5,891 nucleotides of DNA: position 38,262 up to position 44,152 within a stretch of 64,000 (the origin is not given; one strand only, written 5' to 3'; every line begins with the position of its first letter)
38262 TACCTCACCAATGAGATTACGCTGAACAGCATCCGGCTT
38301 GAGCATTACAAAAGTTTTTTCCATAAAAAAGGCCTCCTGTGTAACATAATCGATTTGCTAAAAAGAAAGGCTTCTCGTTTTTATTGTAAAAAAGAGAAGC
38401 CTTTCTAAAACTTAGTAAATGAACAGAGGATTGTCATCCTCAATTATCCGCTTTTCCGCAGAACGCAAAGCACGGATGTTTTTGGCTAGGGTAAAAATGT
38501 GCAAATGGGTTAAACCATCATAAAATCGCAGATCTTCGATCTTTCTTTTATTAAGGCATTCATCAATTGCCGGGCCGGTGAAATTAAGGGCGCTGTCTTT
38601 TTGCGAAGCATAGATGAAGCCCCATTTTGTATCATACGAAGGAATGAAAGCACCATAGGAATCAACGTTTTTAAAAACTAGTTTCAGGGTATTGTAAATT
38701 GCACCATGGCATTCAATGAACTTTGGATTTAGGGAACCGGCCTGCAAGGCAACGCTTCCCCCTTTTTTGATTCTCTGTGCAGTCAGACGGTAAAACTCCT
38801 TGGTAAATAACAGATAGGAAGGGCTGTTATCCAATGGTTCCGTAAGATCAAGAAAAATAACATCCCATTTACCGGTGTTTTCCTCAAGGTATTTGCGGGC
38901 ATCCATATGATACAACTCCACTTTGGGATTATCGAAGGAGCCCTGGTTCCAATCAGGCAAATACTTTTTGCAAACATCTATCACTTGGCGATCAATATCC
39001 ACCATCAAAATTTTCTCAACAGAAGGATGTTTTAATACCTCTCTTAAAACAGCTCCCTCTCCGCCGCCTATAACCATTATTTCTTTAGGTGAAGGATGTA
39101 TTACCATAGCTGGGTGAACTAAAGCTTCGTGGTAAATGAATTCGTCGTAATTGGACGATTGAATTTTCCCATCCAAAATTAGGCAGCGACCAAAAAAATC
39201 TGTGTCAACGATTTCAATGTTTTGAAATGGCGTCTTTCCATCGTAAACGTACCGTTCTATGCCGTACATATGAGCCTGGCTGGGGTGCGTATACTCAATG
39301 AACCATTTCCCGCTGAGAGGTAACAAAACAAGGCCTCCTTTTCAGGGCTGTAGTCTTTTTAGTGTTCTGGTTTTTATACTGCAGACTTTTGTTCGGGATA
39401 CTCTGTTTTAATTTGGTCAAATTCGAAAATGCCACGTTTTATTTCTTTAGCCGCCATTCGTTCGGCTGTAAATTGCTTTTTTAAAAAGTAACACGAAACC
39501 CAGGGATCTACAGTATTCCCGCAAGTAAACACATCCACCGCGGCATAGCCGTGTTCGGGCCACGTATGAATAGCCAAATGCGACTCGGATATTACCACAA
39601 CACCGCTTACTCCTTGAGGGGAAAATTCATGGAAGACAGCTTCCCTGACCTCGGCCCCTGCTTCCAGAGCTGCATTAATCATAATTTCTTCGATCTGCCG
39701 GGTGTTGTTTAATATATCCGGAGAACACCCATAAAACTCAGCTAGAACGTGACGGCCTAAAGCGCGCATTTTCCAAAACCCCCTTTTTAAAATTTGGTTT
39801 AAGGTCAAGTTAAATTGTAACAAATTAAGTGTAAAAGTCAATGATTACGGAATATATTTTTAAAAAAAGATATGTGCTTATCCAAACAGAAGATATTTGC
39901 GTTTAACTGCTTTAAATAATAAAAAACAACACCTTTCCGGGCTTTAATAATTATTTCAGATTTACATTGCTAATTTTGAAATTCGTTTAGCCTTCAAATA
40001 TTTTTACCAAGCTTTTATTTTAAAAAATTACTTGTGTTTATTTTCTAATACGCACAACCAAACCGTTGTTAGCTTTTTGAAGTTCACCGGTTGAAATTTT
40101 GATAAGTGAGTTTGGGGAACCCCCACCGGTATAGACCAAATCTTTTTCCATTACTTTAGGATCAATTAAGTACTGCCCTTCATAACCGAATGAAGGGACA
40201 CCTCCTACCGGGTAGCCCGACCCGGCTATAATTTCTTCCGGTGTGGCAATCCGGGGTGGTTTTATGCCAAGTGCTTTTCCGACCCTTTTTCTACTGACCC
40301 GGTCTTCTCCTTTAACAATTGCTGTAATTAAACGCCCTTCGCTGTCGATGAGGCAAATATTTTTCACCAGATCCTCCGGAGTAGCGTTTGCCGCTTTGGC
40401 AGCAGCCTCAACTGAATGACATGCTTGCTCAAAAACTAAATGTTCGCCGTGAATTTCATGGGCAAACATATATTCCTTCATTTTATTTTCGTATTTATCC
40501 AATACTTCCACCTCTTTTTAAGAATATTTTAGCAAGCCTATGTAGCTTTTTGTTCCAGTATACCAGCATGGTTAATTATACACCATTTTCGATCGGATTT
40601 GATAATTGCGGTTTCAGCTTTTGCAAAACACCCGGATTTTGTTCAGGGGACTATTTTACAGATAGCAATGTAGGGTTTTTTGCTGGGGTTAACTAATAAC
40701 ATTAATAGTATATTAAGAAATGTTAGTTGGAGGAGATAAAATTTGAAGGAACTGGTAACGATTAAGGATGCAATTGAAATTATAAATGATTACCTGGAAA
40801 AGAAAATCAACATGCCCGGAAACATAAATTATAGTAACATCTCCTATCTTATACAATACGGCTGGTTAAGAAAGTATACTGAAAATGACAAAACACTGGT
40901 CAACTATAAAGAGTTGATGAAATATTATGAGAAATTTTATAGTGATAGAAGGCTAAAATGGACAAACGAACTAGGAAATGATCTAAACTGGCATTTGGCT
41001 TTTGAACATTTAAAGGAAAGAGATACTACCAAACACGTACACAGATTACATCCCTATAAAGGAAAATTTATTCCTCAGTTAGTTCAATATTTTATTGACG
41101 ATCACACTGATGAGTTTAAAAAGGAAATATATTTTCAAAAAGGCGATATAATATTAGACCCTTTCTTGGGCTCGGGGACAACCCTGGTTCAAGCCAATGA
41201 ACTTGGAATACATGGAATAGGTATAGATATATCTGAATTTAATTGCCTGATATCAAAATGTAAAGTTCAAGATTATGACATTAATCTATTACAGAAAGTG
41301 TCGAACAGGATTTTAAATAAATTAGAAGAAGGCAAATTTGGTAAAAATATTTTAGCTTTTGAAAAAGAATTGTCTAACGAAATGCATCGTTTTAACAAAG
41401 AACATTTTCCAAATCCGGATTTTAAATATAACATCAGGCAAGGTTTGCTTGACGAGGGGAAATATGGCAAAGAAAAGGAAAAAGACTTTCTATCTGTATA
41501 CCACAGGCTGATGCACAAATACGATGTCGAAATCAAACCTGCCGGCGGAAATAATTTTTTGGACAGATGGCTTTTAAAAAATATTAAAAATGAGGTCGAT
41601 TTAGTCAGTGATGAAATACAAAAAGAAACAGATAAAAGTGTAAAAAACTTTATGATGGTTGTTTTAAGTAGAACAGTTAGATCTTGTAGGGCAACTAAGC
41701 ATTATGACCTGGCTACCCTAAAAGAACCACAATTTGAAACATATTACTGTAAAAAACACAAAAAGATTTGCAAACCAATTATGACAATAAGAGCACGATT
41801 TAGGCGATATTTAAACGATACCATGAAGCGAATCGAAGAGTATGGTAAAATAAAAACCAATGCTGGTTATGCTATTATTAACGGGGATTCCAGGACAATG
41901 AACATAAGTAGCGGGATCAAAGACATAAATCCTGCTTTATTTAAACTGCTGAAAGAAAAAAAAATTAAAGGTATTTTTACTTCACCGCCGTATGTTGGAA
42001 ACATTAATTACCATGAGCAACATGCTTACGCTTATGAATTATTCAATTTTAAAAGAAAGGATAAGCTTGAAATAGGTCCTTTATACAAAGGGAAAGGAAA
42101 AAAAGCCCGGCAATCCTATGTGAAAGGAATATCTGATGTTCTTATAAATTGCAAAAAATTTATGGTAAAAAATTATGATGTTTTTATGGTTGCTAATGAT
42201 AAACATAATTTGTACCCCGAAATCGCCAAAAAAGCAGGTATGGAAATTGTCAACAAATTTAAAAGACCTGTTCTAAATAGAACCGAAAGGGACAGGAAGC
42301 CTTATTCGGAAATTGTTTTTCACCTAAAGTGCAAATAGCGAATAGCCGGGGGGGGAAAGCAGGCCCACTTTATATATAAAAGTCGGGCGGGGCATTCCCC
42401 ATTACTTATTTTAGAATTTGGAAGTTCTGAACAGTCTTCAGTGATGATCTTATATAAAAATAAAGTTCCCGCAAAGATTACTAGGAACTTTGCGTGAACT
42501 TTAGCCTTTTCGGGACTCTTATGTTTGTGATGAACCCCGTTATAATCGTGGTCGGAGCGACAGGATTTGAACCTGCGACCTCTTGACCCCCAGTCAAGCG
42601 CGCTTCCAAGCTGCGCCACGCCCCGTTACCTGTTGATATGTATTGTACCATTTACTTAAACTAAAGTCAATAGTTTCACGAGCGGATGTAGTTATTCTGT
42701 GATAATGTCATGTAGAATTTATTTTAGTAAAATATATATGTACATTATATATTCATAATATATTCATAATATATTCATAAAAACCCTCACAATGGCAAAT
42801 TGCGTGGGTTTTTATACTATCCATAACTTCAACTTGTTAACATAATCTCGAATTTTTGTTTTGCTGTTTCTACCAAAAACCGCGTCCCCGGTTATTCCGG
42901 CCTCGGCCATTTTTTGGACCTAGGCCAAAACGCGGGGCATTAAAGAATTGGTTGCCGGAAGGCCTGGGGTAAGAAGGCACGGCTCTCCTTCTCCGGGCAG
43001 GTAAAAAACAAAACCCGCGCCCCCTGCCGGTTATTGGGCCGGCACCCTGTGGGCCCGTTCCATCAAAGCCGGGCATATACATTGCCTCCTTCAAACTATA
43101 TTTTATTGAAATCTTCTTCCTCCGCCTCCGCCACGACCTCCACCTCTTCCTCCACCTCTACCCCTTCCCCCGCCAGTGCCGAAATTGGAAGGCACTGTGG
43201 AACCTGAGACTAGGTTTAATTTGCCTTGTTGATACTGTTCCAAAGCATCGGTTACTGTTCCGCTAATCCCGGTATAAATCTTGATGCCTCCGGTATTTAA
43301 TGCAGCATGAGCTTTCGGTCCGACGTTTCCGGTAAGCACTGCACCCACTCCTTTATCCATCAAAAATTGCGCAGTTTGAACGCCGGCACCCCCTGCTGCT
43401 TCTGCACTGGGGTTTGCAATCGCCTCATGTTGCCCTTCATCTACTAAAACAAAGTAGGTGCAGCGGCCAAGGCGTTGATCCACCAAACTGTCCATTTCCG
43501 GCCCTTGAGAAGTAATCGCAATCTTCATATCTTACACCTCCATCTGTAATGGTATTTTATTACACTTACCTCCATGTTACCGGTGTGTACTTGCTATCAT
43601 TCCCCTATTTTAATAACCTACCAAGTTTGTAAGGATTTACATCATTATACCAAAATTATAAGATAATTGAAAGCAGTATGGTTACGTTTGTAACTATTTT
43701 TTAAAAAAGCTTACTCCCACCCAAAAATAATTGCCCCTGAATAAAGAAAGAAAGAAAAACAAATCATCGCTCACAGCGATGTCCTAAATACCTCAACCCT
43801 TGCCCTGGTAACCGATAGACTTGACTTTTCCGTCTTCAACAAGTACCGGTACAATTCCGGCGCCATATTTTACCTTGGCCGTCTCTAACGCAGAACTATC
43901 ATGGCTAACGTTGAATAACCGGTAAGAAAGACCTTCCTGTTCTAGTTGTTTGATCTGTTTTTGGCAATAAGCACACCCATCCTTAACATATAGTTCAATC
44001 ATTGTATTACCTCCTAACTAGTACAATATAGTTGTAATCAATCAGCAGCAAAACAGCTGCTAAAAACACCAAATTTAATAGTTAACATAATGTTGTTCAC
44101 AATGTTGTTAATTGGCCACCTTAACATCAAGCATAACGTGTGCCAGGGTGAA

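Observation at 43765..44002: Probable hidden selenoprotein: the glutaredoxin-like ORF can read through its TGA to end ...GKG-U-G-I, with a SECIS-like hairpin exactly 11 nt downstream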

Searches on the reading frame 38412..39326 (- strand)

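Call 32: search_protein_families(library=ncbifam, proteins=[window:38412-39326:-], max_evalue=0.00001)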
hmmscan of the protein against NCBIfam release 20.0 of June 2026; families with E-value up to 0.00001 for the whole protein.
window:38412-39326:- (304 aa): 7 families
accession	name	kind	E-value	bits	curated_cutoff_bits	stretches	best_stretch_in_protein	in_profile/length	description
NF002010.0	PRK00811.1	equivalog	7.7e-78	261.6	260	1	7-286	6-282/287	polyamine aminopropyltransferase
TIGR00417.1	speE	equivalog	2.2e-69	233.8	249.55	1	8-281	1-269/271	spermidine synthase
NF002956.0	PRK03612.1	equivalog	2.2e-53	181.5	472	1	16-248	234-470/522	polyamine aminopropyltransferase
NF002435.0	PRK01581.1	equivalog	5.8e-41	140.8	537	1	26-248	99-319/374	polyamine aminopropyltransferase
NF037959.1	MFS_SpdSyn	subfamily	3.3e-12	45.9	40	1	77-223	273-411/480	fused MFS/spermidine synthase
NF003380.0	PRK04457.1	equivalog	2.2e-09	36.7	304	1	65-196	56-180/265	polyamine aminopropyltransferase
NF001811.0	PRK00536.1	equivalog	3.4e-06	26.9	352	0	15-135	9-125/262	spermidine synthase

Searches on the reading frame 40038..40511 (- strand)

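Call 32: search_protein_families(library=ncbifam, proteins=[window:40038-40511:-], max_evalue=0.00001)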
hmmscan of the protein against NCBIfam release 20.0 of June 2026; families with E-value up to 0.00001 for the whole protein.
window:40038-40511:- (157 aa): 2 families
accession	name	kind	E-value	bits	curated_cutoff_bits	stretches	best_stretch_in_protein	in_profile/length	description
TIGR00011.1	YbaK_EbsC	equivalog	1.2e-12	47.8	153.25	1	29-155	21-151/152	Cys-tRNA(Pro) deacylase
NF006625.0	PRK09194.1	equivalog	3.5e-07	29.5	558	1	26-133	252-360/559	proline--tRNA ligase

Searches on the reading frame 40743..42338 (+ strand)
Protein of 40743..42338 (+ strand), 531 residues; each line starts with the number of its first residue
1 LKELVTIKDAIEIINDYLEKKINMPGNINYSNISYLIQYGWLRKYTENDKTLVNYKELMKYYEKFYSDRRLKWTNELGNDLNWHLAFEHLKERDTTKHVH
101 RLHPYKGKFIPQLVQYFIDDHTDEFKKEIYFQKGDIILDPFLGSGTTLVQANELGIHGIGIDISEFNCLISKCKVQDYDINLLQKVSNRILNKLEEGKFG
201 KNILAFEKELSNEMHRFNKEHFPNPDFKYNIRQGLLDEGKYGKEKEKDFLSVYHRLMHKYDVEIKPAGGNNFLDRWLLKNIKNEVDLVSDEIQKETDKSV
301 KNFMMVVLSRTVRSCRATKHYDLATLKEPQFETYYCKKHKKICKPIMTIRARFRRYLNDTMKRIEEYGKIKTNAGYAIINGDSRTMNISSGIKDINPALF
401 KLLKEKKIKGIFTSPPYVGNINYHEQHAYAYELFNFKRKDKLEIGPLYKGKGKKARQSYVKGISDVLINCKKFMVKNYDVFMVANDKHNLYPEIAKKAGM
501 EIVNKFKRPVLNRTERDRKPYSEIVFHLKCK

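Call 32: search_protein_families(library=ncbifam, proteins=[window:40743-42338:+], max_evalue=0.00001)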
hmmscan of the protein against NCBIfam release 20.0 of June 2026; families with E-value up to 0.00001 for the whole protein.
window:40743-42338:+ (531 aa): 1 family
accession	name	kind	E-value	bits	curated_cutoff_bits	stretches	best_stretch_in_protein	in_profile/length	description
TIGR01177.1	TIGR01177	hypoth_equivalog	1.8e-06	27.5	316.55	0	132-165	181-214/330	TIGR01177 family methyltransferase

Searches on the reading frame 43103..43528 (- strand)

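Call 32: search_protein_families(library=ncbifam, proteins=[window:43103-43528:-], max_evalue=0.00001)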
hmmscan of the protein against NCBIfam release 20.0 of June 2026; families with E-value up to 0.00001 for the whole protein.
window:43103-43528:- (141 aa): 1 family
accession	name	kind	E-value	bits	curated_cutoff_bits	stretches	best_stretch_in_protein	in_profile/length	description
NF041136.1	MrpORP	equivalog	2.2e-09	37.1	450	1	1-104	265-365/365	iron-sulfur cluster carrier protein MrpORP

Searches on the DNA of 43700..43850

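Call 42: search_rna_families(source=window, start=43700, end=43850, threshold=evalue, max_evalue=10, show_alignments=2)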
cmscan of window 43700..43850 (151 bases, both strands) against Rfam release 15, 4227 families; matches with E-value up to 10: 4.
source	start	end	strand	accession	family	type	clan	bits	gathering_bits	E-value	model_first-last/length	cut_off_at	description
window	43729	43794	-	RF02716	sno_ncR3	Gene; snRNA; snoRNA; CD-box;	-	12.1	88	4.1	1-75/75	no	Small nucleolar RNA ncR3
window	43711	43798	-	RF03071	Sodium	Cis-reg; riboswitch;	-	10.9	40.5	4.7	1-55/55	no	Na+ riboswitch aptamer (DUF1646)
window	43790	43809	-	RF02186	ST7-OT3_4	Gene; lncRNA;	-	9.3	80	3.5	54-73/73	no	ST7 overlapping transcript 3 conserved region 4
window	43700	43757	-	RF02132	HOXB13-AS1_1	Gene; lncRNA;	-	8.9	60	6.3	1-67/136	3'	HOXB13 antisense RNA 1 conserved region 1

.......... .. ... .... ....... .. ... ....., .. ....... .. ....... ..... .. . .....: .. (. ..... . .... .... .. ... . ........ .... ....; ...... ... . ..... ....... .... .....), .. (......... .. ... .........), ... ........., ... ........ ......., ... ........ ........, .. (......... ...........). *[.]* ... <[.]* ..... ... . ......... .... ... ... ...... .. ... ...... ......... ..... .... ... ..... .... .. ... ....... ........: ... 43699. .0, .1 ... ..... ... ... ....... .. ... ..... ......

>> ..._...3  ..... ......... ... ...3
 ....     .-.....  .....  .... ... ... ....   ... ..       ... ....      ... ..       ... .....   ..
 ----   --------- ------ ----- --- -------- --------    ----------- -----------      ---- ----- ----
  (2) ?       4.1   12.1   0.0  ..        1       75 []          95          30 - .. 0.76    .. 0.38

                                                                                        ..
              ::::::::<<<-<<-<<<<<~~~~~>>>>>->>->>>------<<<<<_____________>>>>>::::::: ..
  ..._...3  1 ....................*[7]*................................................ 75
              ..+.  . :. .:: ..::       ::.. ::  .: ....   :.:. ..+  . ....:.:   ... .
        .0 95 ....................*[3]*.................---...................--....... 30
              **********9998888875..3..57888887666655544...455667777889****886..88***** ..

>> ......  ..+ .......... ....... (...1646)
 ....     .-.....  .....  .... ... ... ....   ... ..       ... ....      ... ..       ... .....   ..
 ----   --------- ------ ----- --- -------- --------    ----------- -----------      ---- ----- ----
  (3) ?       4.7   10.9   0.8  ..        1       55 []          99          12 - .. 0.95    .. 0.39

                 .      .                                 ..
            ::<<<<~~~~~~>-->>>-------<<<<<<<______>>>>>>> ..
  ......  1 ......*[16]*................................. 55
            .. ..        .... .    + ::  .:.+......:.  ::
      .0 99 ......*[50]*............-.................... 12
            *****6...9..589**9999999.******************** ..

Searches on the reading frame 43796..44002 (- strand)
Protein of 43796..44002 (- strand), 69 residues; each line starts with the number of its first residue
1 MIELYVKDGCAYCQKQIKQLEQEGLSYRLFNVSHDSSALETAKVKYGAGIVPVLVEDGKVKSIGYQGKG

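Call 3: search_protein_families(library=ncbifam, proteins=[window:43796-44002:-], max_evalue=1)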
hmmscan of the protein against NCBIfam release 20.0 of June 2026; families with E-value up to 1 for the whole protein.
seq(69 aa): 22 families
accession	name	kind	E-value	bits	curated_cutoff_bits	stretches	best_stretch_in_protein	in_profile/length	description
NF041212.1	Uxx_star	subfamily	1.4e-15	57.3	66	1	2-67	1-66/70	Uxx-star family glutaredoxin-like (seleno)protein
TIGR02196.1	GlrX_YruB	hypoth_equivalog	6.8e-12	45.7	88.55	1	1-66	1-65/74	glutaredoxin-like protein, YruB-family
NF047338.1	gluta_UXX_star_3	exception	2.9e-11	43.3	97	1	3-61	2-61/70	UXX-star (seleno)protein family 3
TIGR02200.1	GlrX_actino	hypoth_equivalog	1.8e-10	41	89.5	1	2-59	2-61/77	mycoredoxin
NF045501.1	HUGP_GUXX-star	exception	8e-10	38.6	325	1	4-67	169-232/236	HUGP/GUXX-star fusion selenoprotein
NF041114.2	gluta_UXX_star_1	equivalog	8.2e-10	38.8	72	1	3-67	2-66/70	UXX-star selenoprotein family 1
NF041211.1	gluta_UXX_star_2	equivalog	4.2e-09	36.3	100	1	4-68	3-67/71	UXX-star (seleno)protein family 2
TIGR02194.1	GlrX_NrdH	subfamily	2.9e-07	30.6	85.75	1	2-66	1-64/72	glutaredoxin-like protein NrdH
NF007923.0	PRK10638.1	equivalog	1.6e-05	24.9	129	1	2-59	4-61/83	glutaredoxin 3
TIGR02181.1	GRX_bact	equivalog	4.2e-05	23.7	90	1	2-41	1-40/80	glutaredoxin 3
NF007657.0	PRK10329.1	equivalog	0.00061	19.8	131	1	2-56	3-56/81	glutaredoxin-like protein NrdH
TIGR02190.1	GlrX-dom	hypoth_equivalog_domain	0.0039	17.1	99.3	1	2-58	10-65/79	glutaredoxin-family domain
TIGR00411.1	redox_disulf_1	equivalog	0.01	15.9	92.75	1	1-65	2-68/82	MJ0307 family thioredoxin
NF007702.0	PRK10387.1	equivalog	0.023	14.4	133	1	3-58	2-56/215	glutaredoxin 2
NF041288.1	YdaE_coli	subfamily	0.043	13.9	35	1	10-20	3-13/50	YdaE family protein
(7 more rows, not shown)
